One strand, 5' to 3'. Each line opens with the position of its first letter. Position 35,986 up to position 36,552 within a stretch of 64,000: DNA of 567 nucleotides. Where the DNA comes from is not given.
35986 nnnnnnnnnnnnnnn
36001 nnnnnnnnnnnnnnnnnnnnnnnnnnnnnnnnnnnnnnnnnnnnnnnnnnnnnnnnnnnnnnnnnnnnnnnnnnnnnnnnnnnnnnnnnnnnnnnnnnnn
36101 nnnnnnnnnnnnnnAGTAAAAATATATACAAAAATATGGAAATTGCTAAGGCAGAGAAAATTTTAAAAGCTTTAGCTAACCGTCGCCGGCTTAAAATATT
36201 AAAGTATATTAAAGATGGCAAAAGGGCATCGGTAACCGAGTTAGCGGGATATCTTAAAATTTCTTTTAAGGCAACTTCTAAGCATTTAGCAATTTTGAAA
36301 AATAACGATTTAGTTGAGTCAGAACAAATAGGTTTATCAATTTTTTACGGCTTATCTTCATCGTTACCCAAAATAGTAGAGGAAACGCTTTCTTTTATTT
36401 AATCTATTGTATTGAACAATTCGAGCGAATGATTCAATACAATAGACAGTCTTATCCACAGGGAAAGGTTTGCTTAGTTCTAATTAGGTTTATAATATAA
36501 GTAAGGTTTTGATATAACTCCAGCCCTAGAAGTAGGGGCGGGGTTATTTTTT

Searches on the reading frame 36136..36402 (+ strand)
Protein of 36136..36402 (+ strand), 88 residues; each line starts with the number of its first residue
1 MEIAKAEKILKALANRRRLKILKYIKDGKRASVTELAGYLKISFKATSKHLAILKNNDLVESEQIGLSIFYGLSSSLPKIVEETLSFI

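Call 4: search_protein_families(library=pfam, proteins=[window:36136-36402:+], max_evalue=0.01)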
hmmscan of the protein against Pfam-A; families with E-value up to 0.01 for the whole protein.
window:36136-36402:+ (88 aa): 9 families
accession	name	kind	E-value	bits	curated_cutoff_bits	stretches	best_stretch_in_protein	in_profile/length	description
PF01022.26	HTH_5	-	1.2e-10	41.5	22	1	17-62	3-47/47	Bacterial regulatory protein, arsR family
PF25212.1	HVO_A0114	-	1e-05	25.7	27.6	1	7-66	14-72/84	HVO_A0114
PF13412.12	HTH_24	-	6.2e-05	22.9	21.9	1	15-61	2-48/48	Winged helix-turn-helix DNA-binding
PF12840.13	HTH_20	-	0.00016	22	27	1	13-63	1-51/51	Helix-turn-helix domain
PF14947.12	HTH_45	-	0.0012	19.2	25.5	1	20-64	10-53/77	Winged helix-turn-helix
PF08279.18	HTH_11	-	0.0029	17.9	25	1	17-57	1-42/55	HTH domain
PF24035.1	DUF7344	-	0.0031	18.3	27.8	0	11-39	2-29/76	Domain of unknown function (DUF7344)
PF01047.28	MarR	-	0.0066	16.8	24.6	0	15-64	2-51/59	MarR family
PF21715.3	CggR_N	-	0.0077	16.4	30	0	16-69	3-56/71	CggR N-terminal DNA binding domain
